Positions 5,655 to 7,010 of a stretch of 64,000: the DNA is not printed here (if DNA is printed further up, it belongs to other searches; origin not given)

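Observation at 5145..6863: SAM methyltransferase translationally coupled to a compact fused HgcA-like corrinoid / HgcB-like ferredoxin protein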

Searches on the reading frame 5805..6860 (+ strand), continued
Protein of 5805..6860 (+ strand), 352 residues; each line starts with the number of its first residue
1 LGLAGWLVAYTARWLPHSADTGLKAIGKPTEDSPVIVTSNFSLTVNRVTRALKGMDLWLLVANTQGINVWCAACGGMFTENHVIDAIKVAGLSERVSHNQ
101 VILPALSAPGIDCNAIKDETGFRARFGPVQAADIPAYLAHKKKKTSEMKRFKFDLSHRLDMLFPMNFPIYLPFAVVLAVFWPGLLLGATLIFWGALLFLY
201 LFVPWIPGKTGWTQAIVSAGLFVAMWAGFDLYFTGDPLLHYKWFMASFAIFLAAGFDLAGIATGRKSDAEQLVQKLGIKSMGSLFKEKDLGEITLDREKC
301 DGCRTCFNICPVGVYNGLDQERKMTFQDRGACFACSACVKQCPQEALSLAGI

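Call 47: fold_search(model_id=the predicted structure, library=pdb)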
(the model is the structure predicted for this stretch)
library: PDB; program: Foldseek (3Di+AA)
matches with E <= 10: 369; with E <= 0.001: 6
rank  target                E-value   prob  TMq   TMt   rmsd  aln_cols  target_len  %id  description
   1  9a0b_A                1.3e-11  1.00  0.47  0.49   6.9       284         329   28  Structure determination of the HgcAB complex using metagenome sequence data, coevolution analysis, and ab initio struc (released 2020-06-12)
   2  4c1n_G                5.8e-10  1.00  0.34  0.27   4.7       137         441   28  Corrinoid protein reactivation complex with activator (released 2014-08-13)
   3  2ycl_A                4.3e-09  1.00  0.34  0.27   1.6       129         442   27  complete structure of the corrinoid,iron-sulfur protein including the N-terminal domain with a 4Fe-4S cluster (released 2011-06-08)
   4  4djd_C                4.8e-09  1.00  0.35  0.28   2.6       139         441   29  Crystal structure of folate-free corrinoid iron-sulfur protein (CFeSP) in complex with its methyltransferase (MeTr) (released 2012-03-14)
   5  2h9a_A                1.2e-08  1.00  0.35  0.32   2.3       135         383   28  Corrinoid Iron-Sulfur Protein (released 2006-09-26)
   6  9fzy_F                6.0e-07  1.00  0.33  0.27   1.8       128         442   24  Structure of carbon monoxide dehydrogenase/acetyl-CoA synthase (CODH/ACS) in complex with corrinoid iron-sulfur protei (released 2025-02-05)
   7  5exd_B                7.7e-03  0.97  0.15  0.19  16.2       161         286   19  Crystal structure of oxalate oxidoreductase from Moorella thermoacetica bound with carboxy-di-oxido-methyl-TPP (COOM-T (released 2015-12-30)
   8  6cfw_N                8.2e-03  1.00  0.18  0.49  11.2        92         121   29  cryoEM structure of a respiratory membrane-bound hydrogenase (released 2018-05-23)
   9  5exd_E                8.6e-03  0.95  0.15  0.17  15.6       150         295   17  Crystal structure of oxalate oxidoreductase from Moorella thermoacetica bound with carboxy-di-oxido-methyl-TPP (COOM-T (released 2015-12-30)
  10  5exd_H                1.3e-02  1.00  0.15  0.18  10.9        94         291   23  Crystal structure of oxalate oxidoreductase from Moorella thermoacetica bound with carboxy-di-oxido-methyl-TPP (COOM-T (released 2015-12-30)
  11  1jnr_B                1.8e-02  1.00  0.16  0.36   2.5        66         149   36  Structure of adenylylsulfate reductase from the hyperthermophilic Archaeoglobus fulgidus at 1.6 resolution (released 2002-02-27)
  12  7bkb_A                1.9e-02  1.00  0.17  0.10   7.2       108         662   20  Formate dehydrogenase - heterodisulfide reductase - formylmethanofuran dehydrogenase complex from Methanospirillum hun (released 2021-09-29)
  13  5t61_F                2.0e-02  1.00  0.15  0.15   2.6        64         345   31  TUNGSTEN-CONTAINING FORMYLMETHANOFURAN DEHYDROGENASE FROM METHANOTHERMOBACTER WOLFEII, TRICLINIC FORM AT 2.55 A (released 2016-10-19)
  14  5t61_L                2.2e-02  1.00  0.15  0.15   2.6        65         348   31  TUNGSTEN-CONTAINING FORMYLMETHANOFURAN DEHYDROGENASE FROM METHANOTHERMOBACTER WOLFEII, TRICLINIC FORM AT 2.55 A (released 2016-10-19)
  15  5t61_R                2.2e-02  1.00  0.15  0.15   2.6        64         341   30  TUNGSTEN-CONTAINING FORMYLMETHANOFURAN DEHYDROGENASE FROM METHANOTHERMOBACTER WOLFEII, TRICLINIC FORM AT 2.55 A (released 2016-10-19)
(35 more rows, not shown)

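Call 49: find_homologous_proteins(query=L031:1235-2359:+, max_evalue=1e-30)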
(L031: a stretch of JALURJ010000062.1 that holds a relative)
Query L031:1235-2359:+ (375 aa): 1861 proteins with E <= 1e-30 among 8000 candidates; the best 120 are listed.
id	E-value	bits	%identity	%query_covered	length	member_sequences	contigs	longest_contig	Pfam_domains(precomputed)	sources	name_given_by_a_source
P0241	2.7e-249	845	100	99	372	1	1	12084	PF14697.12,PF12797.13,PF12837.13,PF00037.33,PF13484.12,PF12838.13,PF13237.12,PF13183.12,PF12800.13,PF13187.12,PF03599.23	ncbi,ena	-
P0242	4.4e-204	696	81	99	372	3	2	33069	PF14697.12,PF12797.13,PF12837.13,PF00037.33,PF13484.12,PF12838.13,PF13237.12,PF13183.12,PF12800.13,PF13187.12,PF03599.23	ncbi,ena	-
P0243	3.5e-142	492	58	98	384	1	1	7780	PF12797.13,PF12837.13,PF00037.33,PF13484.12,PF12838.13,PF03599.23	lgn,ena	-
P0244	2.1e-141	489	58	98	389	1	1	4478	PF12797.13,PF12837.13,PF00037.33,PF13484.12,PF12838.13,PF03599.23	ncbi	-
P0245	3.3e-141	489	57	99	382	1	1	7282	PF14697.12,PF12797.13,PF12837.13,PF00037.33,PF12838.13,PF03599.23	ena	-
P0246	6.6e-140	484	54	99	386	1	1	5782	PF12797.13,PF12837.13,PF00037.33,PF13484.12,PF12838.13,PF03599.23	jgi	-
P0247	6.6e-140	484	55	99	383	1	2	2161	PF12797.13,PF12837.13,PF00037.33,PF13484.12,PF12838.13,PF03599.23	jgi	jgi:NAD-dependent dihydropyrimidine dehydrogenase PreA subunit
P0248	7.1e-140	484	56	98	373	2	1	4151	PF14697.12,PF12797.13,PF12837.13,PF00037.33,PF13484.12,PF12838.13,PF13237.12,PF13183.12,PF12800.13,PF13187.12,PF03599.23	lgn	-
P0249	9.3e-139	481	56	98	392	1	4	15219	PF12797.13,PF12837.13,PF00037.33,PF13484.12,PF12838.13,PF13183.12,PF03599.23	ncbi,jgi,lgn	jgi:NAD-dependent dihydropyrimidine dehydrogenase PreA subunit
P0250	1.3e-138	480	57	98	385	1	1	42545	PF12797.13,PF12837.13,PF00037.33,PF13484.12,PF12838.13,PF03599.23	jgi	jgi:NAD-dependent dihydropyrimidine dehydrogenase PreA subunit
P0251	1.6e-138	480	57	98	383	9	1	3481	PF14697.12,PF12837.13,PF13484.12,PF12838.13,PF12800.13,PF12797.13,PF00037.33,PF25160.2,PF13237.12,PF13183.12,PF13187.12,PF03599.23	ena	-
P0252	2.2e-138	479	54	98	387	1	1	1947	PF12797.13,PF12837.13,PF00037.33,PF13484.12,PF12838.13,PF03599.23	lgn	-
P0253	2.6e-138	479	57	98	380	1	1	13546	PF14697.12,PF12797.13,PF12837.13,PF00037.33,PF13484.12,PF12838.13,PF13237.12,PF13183.12,PF12800.13,PF13187.12,PF03599.23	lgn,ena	-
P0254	2.7e-138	479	57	98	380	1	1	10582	PF14697.12,PF12797.13,PF12837.13,PF00037.33,PF13484.12,PF12838.13,PF13237.12,PF13183.12,PF12800.13,PF13187.12,PF03599.23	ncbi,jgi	-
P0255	3.9e-138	479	56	98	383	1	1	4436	PF12797.13,PF12837.13,PF00037.33,PF13484.12,PF12838.13,PF13237.12,PF03599.23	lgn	-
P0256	5.8e-138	478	54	99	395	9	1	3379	PF12797.13,PF12837.13,PF00037.33,PF13484.12,PF12838.13,PF13237.12,PF13183.12,PF03599.23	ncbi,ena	-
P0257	1.1e-137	477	55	98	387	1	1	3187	PF12797.13,PF12837.13,PF00037.33,PF13484.12,PF12838.13,PF13237.12,PF03599.23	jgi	jgi:NAD-dependent dihydropyrimidine dehydrogenase PreA subunit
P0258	1.1e-137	477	56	98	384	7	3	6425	PF12797.13,PF12837.13,PF00037.33,PF13484.12,PF12838.13,PF03599.23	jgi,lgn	jgi:NAD-dependent dihydropyrimidine dehydrogenase PreA subunit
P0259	1.3e-137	477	57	99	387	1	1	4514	PF12797.13,PF12837.13,PF00037.33,PF12838.13,PF03599.23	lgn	-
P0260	2.0e-137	476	55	99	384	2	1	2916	PF12797.13,PF12837.13,PF00037.33,PF13484.12,PF12838.13,PF13237.12,PF13183.12,PF03599.23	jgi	jgi:NAD-dependent dihydropyrimidine dehydrogenase PreA subunit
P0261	3.2e-137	476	56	98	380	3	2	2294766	PF14697.12,PF12797.13,PF12837.13,PF00037.33,PF13484.12,PF12838.13,PF13237.12,PF13183.12,PF12800.13,PF13187.12,PF03599.23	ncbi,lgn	ncbi:hypothetical protein JCM16138_10640 [Thermococcus atlanticus]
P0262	3.4e-137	476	55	99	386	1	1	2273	PF12797.13,PF12837.13,PF00037.33,PF13484.12,PF12838.13,PF13183.12,PF03599.23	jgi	jgi:NAD-dependent dihydropyrimidine dehydrogenase PreA subunit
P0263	5.0e-137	475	56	99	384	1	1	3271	PF12797.13,PF12837.13,PF00037.33,PF12838.13,PF03599.23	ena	-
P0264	6.9e-137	475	58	98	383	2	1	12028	PF12797.13,PF00037.33,PF13484.12,PF12838.13,PF03599.23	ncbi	-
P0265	7.1e-137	474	55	98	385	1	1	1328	PF14697.12,PF12797.13,PF12837.13,PF00037.33,PF13484.12,PF12838.13,PF13237.12,PF13187.12,PF03599.23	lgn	-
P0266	7.3e-137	474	55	99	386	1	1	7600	PF12797.13,PF12837.13,PF00037.33,PF13484.12,PF12838.13,PF13183.12,PF03599.23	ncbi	ncbi:MAG: HgcAB-like fusion protein [bacterium]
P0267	8.3e-137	474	57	98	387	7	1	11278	PF12797.13,PF12837.13,PF00037.33,PF13484.12,PF12838.13,PF03599.23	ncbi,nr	ncbi:corrinoid/iron-sulfur protein large subunit [archaeon BMS3Abin16]|nr:corrinoid/iron-sulfur prot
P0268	8.8e-137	474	57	98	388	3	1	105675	PF14697.12,PF12797.13,PF12837.13,PF00037.33,PF13484.12,PF12838.13,PF13237.12,PF13183.12,PF12800.13,PF13187.12,PF03599.23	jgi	-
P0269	1.5e-136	473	53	99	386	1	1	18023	PF14697.12,PF12797.13,PF12837.13,PF00037.33,PF13484.12,PF12838.13,PF13237.12,PF13187.12,PF03599.23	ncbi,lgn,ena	-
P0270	1.8e-136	473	55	98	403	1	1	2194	PF12837.13,PF00037.33,PF12838.13,PF13237.12,PF03599.23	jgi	jgi:NAD-dependent dihydropyrimidine dehydrogenase PreA subunit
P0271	1.9e-136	473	56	98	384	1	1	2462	PF12797.13,PF12837.13,PF00037.33,PF13484.12,PF12838.13,PF03599.23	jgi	jgi:NAD-dependent dihydropyrimidine dehydrogenase PreA subunit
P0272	2.0e-136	473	55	99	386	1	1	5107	PF12797.13,PF12837.13,PF00037.33,PF13484.12,PF12838.13,PF03599.23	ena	-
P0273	3.2e-136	472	54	99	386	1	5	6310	PF12797.13,PF12837.13,PF00037.33,PF13484.12,PF12838.13,PF13183.12,PF03599.23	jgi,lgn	-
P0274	4.7e-136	472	57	98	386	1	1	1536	PF14697.12,PF12797.13,PF12837.13,PF00037.33,PF13484.12,PF12838.13,PF13183.12,PF03599.23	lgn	-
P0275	5.2e-136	472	55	98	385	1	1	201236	PF12797.13,PF12837.13,PF00037.33,PF13484.12,PF12838.13,PF03599.23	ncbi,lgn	-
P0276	7.4e-136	471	56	98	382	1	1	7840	PF12837.13,PF00037.33,PF13484.12,PF12838.13,PF13237.12,PF03599.23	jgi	-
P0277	8.1e-136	471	59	98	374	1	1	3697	PF12797.13,PF00037.33,PF12838.13,PF03599.23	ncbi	-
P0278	2.4e-135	469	55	98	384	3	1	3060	PF12797.13,PF00037.33,PF03599.23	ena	-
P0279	2.9e-135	469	54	99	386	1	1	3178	PF12797.13,PF12837.13,PF00037.33,PF13484.12,PF12838.13,PF03599.23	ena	-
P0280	3.1e-135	469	56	98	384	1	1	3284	PF12797.13,PF00037.33,PF03599.23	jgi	-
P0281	3.2e-135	469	56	98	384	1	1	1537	PF12797.13,PF12837.13,PF00037.33,PF13484.12,PF12838.13,PF13237.12,PF13183.12,PF03599.23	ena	-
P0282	3.3e-135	469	56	98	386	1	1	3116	PF12797.13,PF12837.13,PF00037.33,PF13484.12,PF12838.13,PF03599.23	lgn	-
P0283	3.4e-135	469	55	98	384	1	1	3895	PF12797.13,PF00037.33,PF03599.23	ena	-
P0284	3.4e-135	469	57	98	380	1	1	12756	PF14697.12,PF12797.13,PF12837.13,PF00037.33,PF13484.12,PF12838.13,PF03599.23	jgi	-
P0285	4.2e-135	469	56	98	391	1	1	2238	PF12797.13,PF12837.13,PF00037.33,PF13484.12,PF12838.13,PF13183.12,PF03599.23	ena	-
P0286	4.6e-135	469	55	97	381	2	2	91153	PF12797.13,PF12837.13,PF00037.33,PF13484.12,PF12838.13,PF03599.23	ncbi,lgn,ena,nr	ncbi:4Fe-4S binding protein [candidate division KSB1 bacterium]|nr:4Fe-4S binding protein [candidate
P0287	6.7e-135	468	55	96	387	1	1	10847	PF14697.12,PF12797.13,PF12837.13,PF00037.33,PF13484.12,PF12838.13,PF03599.23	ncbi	ncbi:hypothetical protein ES707_08480 [subsurface metagenome]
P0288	7.7e-135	468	58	98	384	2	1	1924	PF12797.13,PF12837.13,PF00037.33,PF13484.12,PF12838.13,PF13237.12,PF13183.12,PF03599.23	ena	-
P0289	8.3e-135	468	56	98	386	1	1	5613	PF12797.13,PF12837.13,PF00037.33,PF13484.12,PF12838.13,PF03599.23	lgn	-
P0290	8.3e-135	468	55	98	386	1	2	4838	PF12797.13,PF12837.13,PF00037.33,PF13484.12,PF12838.13,PF03599.23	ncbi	-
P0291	9.3e-135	468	55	98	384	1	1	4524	PF12797.13,PF00037.33,PF03599.23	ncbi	-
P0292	1.0e-134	467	55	98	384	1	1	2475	PF12797.13,PF00037.33,PF03599.23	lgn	-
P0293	1.1e-134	467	54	98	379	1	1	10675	PF14697.12,PF12797.13,PF12837.13,PF00037.33,PF13484.12,PF12838.13,PF13237.12,PF13183.12,PF13187.12,PF03599.23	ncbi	-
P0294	1.1e-134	467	57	98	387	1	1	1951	PF12797.13,PF12837.13,PF00037.33,PF13484.12,PF12838.13,PF03599.23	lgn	-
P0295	1.3e-134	467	55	98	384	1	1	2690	PF12797.13,PF00037.33,PF03599.23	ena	-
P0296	1.3e-134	467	57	98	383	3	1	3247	PF12797.13,PF12837.13,PF00037.33,PF13484.12,PF12838.13,PF13237.12,PF03599.23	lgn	-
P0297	1.4e-134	467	58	98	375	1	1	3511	PF14697.12,PF12797.13,PF12837.13,PF00037.33,PF12838.13,PF03599.23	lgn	-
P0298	1.4e-134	467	56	99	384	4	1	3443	PF12797.13,PF12837.13,PF00037.33,PF13484.12,PF12838.13,PF13183.12,PF03599.23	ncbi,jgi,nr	ncbi:MAG: 4Fe-4S binding protein [Candidatus Aminicenantes bacterium]|nr:4Fe-4S binding protein [Can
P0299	1.5e-134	467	57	98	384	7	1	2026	PF12797.13,PF00037.33,PF13484.12,PF03599.23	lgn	-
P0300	1.8e-134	467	56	98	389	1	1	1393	PF00037.33,PF13484.12,PF12838.13,PF03599.23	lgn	-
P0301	2.0e-134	466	56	99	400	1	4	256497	PF12797.13,PF00037.33,PF13484.12,PF12838.13,PF13183.12,PF03599.23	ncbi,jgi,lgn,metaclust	jgi:ferredoxin|metaclust:\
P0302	2.0e-134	466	54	98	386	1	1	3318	PF12797.13,PF00037.33,PF13484.12,PF12838.13,PF03599.23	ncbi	-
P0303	2.4e-134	466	55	98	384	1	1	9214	PF12797.13,PF00037.33,PF03599.23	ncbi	-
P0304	2.6e-134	466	55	98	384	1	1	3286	PF12797.13,PF00037.33,PF03599.23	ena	-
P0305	2.9e-134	466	57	98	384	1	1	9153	PF12797.13,PF12837.13,PF00037.33,PF12838.13,PF03599.23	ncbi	-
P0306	3.1e-134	466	52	99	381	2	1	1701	PF12797.13,PF12837.13,PF00037.33,PF13484.12,PF12838.13,PF03599.23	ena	-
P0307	3.3e-134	466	54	98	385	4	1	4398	PF14697.12,PF12797.13,PF12837.13,PF00037.33,PF13484.12,PF12838.13,PF13237.12,PF13183.12,PF12800.13,PF13187.12,PF03599.23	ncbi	-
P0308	3.4e-134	466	55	98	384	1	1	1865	PF12797.13,PF00037.33,PF03599.23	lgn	-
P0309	3.6e-134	466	54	98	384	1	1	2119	PF12797.13,PF00037.33,PF03599.23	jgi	-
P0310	4.6e-134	465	56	98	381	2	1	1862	PF12797.13,PF12837.13,PF00037.33,PF12838.13,PF13237.12,PF03599.23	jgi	-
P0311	4.6e-134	465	55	98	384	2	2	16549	PF12797.13,PF03599.23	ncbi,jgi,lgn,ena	-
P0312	5.2e-134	465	54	99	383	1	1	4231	PF12797.13,PF12837.13,PF00037.33,PF12838.13,PF03599.23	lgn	-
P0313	5.9e-134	465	58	98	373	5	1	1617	PF12797.13,PF00037.33,PF12838.13,PF03599.23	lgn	-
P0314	6.0e-134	465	55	98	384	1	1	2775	PF12797.13,PF00037.33,PF03599.23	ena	-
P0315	7.4e-134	465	55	98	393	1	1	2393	PF12797.13,PF12837.13,PF00037.33,PF13484.12,PF12838.13,PF03599.23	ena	-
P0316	7.6e-134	465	54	98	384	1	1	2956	PF12797.13,PF00037.33,PF03599.23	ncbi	-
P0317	8.3e-134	464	55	98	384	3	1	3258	PF12797.13,PF03599.23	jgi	-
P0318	8.3e-134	464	54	98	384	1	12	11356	PF12797.13,PF03599.23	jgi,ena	-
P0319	8.4e-134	464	55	98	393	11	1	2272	PF12797.13,PF12837.13,PF00037.33,PF13484.12,PF12838.13,PF13183.12,PF03599.23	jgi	-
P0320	8.5e-134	464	52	98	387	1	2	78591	PF12797.13,PF12837.13,PF00037.33,PF13484.12,PF12838.13,PF03599.23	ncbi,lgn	-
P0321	8.5e-134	464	54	98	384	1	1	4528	PF12797.13,PF03599.23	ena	-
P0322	9.3e-134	464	58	98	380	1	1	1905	PF03599.23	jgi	-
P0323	9.4e-134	464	55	98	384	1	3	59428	PF12797.13,PF12837.13,PF00037.33,PF13484.12,PF12838.13,PF03599.23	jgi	jgi:NAD-dependent dihydropyrimidine dehydrogenase PreA subunit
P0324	1.1e-133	464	54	98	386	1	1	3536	PF12797.13,PF12837.13,PF00037.33,PF13484.12,PF12838.13,PF03599.23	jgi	jgi:NAD-dependent dihydropyrimidine dehydrogenase PreA subunit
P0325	1.1e-133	464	56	100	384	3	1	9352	PF12797.13,PF12837.13,PF00037.33,PF13484.12,PF12838.13,PF03599.23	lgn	-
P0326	1.1e-133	464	54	98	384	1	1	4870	PF12797.13,PF03599.23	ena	-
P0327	1.2e-133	464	55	98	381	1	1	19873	PF00037.33,PF13237.12,PF03599.23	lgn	-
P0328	1.3e-133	464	57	98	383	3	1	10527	PF12797.13,PF00037.33,PF12838.13,PF03599.23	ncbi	-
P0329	1.4e-133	464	55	98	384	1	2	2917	PF12797.13,PF00037.33,PF03599.23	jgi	jgi:ferredoxin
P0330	1.8e-133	463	55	98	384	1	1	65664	PF12837.13,PF00037.33,PF13484.12,PF13183.12,PF03599.23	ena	-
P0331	1.8e-133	463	55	98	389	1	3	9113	PF14697.12,PF12797.13,PF12837.13,PF00037.33,PF13484.12,PF12838.13,PF13237.12,PF13183.12,PF12800.13,PF13187.12,PF03599.23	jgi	-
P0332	1.9e-133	463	55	98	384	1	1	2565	PF12797.13,PF00037.33,PF03599.23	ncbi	-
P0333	2.1e-133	463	55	98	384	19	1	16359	PF00037.33,PF12838.13,PF13237.12,PF03599.23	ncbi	-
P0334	2.1e-133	463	55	98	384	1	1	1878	PF12797.13,PF00037.33,PF03599.23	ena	-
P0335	2.3e-133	463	56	98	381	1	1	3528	PF12797.13,PF12837.13,PF00037.33,PF12838.13,PF03599.23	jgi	jgi:NAD-dependent dihydropyrimidine dehydrogenase PreA subunit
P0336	2.4e-133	463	55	98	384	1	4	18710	PF12797.13,PF00037.33,PF03599.23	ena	-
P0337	2.5e-133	463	54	98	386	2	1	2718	PF12797.13,PF12837.13,PF00037.33,PF13484.12,PF12838.13,PF03599.23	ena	-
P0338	2.6e-133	463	56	98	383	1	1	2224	PF12797.13,PF12837.13,PF00037.33,PF13484.12,PF03599.23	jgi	jgi:ferredoxin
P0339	2.9e-133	463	56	98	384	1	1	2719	PF12797.13,PF12837.13,PF00037.33,PF13484.12,PF12838.13,PF03599.23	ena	-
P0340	3.2e-133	462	55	98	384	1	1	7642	PF12797.13,PF00037.33,PF03599.23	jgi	jgi:ferredoxin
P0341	3.3e-133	462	55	98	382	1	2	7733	PF12797.13,PF12837.13,PF00037.33,PF13484.12,PF12838.13,PF13237.12,PF13183.12,PF03599.23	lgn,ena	-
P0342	3.5e-133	462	55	98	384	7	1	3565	PF12797.13,PF12837.13,PF00037.33,PF12838.13,PF03599.23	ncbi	-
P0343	3.8e-133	462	54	99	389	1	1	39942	PF14697.12,PF12797.13,PF12837.13,PF00037.33,PF13484.12,PF12838.13,PF13237.12,PF13183.12,PF03599.23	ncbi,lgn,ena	-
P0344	3.8e-133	462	55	98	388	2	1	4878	PF14697.12,PF12797.13,PF12837.13,PF00037.33,PF13484.12,PF12838.13,PF13237.12,PF03599.23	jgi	-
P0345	3.9e-133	462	54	98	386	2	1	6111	PF12797.13,PF12837.13,PF00037.33,PF13484.12,PF12838.13,PF13237.12,PF03599.23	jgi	-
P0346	3.9e-133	462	56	98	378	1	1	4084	PF14697.12,PF12797.13,PF12837.13,PF00037.33,PF13484.12,PF12838.13,PF13237.12,PF13183.12,PF12800.13,PF13187.12,PF03599.23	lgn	-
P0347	4.0e-133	462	55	98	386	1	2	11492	PF12797.13,PF12837.13,PF00037.33,PF13484.12,PF12838.13,PF03599.23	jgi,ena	-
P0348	4.1e-133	462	54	98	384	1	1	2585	PF12797.13,PF00037.33,PF03599.23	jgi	-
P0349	4.2e-133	462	54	98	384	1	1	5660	PF12797.13,PF03599.23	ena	-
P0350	4.2e-133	462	56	98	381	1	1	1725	PF12797.13,PF12837.13,PF00037.33,PF12838.13,PF03599.23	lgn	-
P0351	4.3e-133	462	56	98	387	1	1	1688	PF12797.13,PF12837.13,PF00037.33,PF13484.12,PF12838.13,PF03599.23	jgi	-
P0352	4.4e-133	462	54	98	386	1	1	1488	PF14697.12,PF12797.13,PF12837.13,PF00037.33,PF13484.12,PF12838.13,PF13237.12,PF03599.23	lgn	-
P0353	4.5e-133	462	54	98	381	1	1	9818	PF14697.12,PF12797.13,PF12837.13,PF00037.33,PF13484.12,PF12838.13,PF13237.12,PF12800.13,PF03599.23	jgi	jgi:NAD-dependent dihydropyrimidine dehydrogenase PreA subunit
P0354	5.0e-133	462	55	98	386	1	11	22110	PF12797.13,PF12837.13,PF00037.33,PF13484.12,PF12838.13,PF13237.12,PF03599.23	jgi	jgi:NAD-dependent dihydropyrimidine dehydrogenase PreA subunit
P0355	5.1e-133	462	55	98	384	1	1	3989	PF12797.13,PF00037.33,PF03599.23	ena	-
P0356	5.2e-133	462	56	98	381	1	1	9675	PF12797.13,PF12837.13,PF00037.33,PF12838.13,PF03599.23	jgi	jgi:NAD-dependent dihydropyrimidine dehydrogenase PreA subunit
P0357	5.9e-133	462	55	98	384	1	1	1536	PF03599.23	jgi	jgi:NAD-dependent dihydropyrimidine dehydrogenase PreA subunit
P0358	6.2e-133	462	53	98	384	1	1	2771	PF12797.13,PF12837.13,PF00037.33,PF13484.12,PF12838.13,PF13237.12,PF03599.23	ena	-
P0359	6.5e-133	461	54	98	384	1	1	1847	PF12797.13,PF00037.33,PF03599.23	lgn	-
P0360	6.5e-133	461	56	98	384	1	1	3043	PF12797.13,PF12837.13,PF00037.33,PF12838.13,PF03599.23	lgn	-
